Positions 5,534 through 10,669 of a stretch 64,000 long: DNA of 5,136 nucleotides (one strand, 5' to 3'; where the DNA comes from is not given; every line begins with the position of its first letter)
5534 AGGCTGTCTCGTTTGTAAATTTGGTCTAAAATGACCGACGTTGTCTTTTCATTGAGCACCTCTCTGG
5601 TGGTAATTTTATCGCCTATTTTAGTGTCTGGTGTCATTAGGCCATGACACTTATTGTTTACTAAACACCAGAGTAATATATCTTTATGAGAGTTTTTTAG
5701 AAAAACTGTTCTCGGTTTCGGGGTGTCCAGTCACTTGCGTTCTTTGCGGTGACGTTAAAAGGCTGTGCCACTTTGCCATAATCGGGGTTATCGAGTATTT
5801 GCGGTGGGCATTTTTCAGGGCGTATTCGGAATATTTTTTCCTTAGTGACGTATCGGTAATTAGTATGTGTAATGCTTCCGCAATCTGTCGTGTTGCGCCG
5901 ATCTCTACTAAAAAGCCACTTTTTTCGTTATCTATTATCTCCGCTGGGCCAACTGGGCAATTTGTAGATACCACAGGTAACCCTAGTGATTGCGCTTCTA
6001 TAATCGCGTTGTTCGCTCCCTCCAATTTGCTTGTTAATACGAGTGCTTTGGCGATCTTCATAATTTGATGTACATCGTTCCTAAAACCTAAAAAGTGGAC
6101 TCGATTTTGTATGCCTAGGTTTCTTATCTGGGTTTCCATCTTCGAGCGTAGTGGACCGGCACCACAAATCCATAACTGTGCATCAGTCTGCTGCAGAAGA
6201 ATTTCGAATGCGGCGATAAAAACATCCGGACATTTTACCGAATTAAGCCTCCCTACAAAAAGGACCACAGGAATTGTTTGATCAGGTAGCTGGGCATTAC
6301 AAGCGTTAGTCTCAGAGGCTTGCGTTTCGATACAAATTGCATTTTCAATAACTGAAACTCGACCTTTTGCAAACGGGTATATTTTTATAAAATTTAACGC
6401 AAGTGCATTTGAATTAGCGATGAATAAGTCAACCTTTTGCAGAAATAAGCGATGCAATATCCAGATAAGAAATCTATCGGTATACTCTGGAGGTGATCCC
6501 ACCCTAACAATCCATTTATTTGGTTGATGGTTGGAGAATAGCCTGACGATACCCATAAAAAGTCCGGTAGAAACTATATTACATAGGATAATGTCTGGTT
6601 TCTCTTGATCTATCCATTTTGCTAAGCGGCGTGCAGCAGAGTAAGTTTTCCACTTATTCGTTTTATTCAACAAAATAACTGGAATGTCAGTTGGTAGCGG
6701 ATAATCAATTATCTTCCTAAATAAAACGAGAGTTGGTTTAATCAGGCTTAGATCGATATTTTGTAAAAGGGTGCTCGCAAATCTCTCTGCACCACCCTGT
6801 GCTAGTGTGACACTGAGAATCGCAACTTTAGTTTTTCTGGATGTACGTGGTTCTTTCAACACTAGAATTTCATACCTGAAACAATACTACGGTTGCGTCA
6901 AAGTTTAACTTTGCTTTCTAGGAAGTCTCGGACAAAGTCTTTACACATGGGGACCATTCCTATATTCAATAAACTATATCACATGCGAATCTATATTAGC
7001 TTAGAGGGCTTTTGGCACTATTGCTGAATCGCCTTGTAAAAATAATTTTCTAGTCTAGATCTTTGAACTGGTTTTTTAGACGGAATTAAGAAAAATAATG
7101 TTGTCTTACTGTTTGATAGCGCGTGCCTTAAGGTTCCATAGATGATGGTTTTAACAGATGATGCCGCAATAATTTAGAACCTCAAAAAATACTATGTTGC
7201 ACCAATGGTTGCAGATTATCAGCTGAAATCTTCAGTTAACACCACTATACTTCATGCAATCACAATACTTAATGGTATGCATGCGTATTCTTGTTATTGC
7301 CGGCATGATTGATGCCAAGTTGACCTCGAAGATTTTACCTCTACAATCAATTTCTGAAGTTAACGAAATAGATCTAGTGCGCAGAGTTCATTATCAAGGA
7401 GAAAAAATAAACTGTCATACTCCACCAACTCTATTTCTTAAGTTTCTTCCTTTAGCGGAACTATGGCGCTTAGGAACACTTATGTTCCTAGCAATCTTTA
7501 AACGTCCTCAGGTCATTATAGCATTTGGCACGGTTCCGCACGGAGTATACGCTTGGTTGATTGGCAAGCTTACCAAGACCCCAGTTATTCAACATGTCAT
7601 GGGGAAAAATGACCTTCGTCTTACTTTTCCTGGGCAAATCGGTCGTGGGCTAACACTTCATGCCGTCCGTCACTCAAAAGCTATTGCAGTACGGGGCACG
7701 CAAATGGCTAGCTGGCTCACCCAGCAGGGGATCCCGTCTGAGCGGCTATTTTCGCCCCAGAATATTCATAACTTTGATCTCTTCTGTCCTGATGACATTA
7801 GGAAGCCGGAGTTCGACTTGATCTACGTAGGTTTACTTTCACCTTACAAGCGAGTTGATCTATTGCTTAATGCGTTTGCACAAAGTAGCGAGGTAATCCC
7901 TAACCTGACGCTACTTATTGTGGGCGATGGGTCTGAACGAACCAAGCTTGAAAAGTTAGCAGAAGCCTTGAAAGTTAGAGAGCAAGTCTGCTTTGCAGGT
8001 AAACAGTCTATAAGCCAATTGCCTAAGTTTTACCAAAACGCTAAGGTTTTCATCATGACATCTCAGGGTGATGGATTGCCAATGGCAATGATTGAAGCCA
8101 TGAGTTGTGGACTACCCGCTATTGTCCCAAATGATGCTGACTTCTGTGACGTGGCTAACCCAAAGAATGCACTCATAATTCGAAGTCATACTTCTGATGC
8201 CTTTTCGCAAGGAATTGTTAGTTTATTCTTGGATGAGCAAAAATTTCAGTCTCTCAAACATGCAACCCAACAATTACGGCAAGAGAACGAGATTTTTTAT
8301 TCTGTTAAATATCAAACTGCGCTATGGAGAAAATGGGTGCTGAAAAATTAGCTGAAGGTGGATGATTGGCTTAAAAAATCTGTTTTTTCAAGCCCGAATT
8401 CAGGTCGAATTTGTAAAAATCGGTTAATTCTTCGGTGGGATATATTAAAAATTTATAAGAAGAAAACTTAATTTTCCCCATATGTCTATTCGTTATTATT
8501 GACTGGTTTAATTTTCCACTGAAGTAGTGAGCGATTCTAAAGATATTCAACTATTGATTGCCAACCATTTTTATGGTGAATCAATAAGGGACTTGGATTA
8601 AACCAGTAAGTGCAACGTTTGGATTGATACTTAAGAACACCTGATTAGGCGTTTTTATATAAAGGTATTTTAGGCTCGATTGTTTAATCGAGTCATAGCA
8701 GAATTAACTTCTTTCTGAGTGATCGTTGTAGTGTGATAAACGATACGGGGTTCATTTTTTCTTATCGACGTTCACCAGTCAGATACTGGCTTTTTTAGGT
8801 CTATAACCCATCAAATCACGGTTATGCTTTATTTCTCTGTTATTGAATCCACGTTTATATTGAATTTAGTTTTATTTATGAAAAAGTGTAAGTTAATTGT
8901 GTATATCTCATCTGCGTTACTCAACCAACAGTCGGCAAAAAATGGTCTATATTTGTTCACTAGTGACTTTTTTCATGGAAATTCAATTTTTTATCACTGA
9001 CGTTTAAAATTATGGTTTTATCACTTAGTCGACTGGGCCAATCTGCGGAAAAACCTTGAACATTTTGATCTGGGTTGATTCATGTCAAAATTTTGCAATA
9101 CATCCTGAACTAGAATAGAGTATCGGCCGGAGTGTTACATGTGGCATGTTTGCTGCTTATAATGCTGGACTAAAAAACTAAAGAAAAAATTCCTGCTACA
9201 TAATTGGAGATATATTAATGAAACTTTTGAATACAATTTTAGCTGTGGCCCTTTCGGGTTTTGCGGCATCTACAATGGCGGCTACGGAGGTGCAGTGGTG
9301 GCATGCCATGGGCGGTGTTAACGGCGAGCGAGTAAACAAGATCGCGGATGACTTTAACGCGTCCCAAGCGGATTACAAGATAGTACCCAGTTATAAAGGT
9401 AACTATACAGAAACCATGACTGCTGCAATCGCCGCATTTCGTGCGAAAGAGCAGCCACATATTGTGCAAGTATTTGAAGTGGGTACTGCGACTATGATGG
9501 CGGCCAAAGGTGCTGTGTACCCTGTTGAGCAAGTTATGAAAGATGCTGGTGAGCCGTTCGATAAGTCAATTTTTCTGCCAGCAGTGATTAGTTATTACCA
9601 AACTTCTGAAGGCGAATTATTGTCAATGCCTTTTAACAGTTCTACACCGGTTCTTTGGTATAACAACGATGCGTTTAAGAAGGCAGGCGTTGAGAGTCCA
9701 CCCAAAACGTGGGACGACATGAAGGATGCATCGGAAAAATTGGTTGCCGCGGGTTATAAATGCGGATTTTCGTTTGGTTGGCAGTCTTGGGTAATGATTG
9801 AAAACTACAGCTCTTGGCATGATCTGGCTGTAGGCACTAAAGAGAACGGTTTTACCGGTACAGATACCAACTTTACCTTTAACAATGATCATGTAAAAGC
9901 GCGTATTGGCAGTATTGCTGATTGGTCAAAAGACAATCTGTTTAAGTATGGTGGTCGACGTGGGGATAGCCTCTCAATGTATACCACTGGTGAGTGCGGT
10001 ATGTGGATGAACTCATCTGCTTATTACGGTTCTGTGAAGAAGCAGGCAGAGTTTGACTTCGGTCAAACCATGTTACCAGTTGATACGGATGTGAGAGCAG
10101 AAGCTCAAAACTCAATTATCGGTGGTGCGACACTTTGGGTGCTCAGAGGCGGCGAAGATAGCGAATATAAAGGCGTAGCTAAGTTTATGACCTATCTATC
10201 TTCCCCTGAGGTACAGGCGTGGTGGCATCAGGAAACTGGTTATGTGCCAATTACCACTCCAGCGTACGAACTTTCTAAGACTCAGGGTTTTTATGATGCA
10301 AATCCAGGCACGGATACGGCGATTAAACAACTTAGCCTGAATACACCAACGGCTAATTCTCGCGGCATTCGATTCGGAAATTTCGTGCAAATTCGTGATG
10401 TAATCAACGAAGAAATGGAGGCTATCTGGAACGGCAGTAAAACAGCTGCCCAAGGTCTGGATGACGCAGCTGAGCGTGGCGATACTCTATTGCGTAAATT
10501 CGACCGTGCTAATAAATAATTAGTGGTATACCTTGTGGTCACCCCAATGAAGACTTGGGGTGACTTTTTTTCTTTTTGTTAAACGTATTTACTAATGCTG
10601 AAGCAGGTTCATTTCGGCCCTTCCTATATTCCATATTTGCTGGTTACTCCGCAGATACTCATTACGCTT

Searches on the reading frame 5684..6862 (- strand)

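Call 11: search_protein_families(library=pfam, proteins=[window:5684-6862:-], max_evalue=0.00001)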
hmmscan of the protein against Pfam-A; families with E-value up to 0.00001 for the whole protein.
window:5684-6862:- (392 aa): 3 families
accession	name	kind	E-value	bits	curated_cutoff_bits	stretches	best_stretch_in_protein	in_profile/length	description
PF00534.26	Glycos_transf_1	-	6.1e-37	127.2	26.4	1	193-350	11-171/172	Glycosyl transferases group 1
PF13692.12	Glyco_trans_1_4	-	2.5e-33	115.7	27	1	198-337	2-142/142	Glycosyl transferases group 1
PF13439.12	Glyco_transf_4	-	3.7e-12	47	28.5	1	62-177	46-167/170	Glycosyltransferase Family 4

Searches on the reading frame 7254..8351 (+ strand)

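Call 11: search_protein_families(library=pfam, proteins=[window:7254-8351:+], max_evalue=0.00001)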
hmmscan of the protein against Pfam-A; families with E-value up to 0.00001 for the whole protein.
window:7254-8351:+ (365 aa): 2 families
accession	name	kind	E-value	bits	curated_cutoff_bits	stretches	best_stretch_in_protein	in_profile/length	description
PF00534.26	Glycos_transf_1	-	8e-35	120.3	26.4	1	182-338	11-169/172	Glycosyl transferases group 1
PF13692.12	Glyco_trans_1_4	-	6.3e-27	95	27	1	188-325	3-140/142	Glycosyl transferases group 1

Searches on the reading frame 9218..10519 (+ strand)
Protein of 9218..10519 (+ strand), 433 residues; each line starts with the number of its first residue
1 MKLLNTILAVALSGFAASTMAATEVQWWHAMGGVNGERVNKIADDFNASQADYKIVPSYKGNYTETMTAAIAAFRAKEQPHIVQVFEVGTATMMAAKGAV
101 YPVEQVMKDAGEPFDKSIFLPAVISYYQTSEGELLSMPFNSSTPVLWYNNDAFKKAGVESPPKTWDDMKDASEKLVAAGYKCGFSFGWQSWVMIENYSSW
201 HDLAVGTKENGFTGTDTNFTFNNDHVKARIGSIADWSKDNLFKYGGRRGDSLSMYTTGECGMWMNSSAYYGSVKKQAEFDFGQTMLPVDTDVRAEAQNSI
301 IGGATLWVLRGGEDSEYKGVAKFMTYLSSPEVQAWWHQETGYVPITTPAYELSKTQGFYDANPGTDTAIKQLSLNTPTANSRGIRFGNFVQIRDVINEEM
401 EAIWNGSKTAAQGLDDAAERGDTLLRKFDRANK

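Call 11: search_protein_families(library=pfam, proteins=[window:9218-10519:+], max_evalue=0.00001)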
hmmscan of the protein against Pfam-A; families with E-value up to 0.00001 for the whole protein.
window:9218-10519:+ (433 aa): 2 families
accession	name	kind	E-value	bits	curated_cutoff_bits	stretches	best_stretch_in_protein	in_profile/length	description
PF13416.11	SBP_bac_8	-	2e-36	126.7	27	1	41-352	1-268/279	Bacterial extracellular solute-binding protein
PF01547.30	SBP_bac_1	-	8.2e-31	108.6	26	1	39-334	10-307/307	Bacterial extracellular solute-binding protein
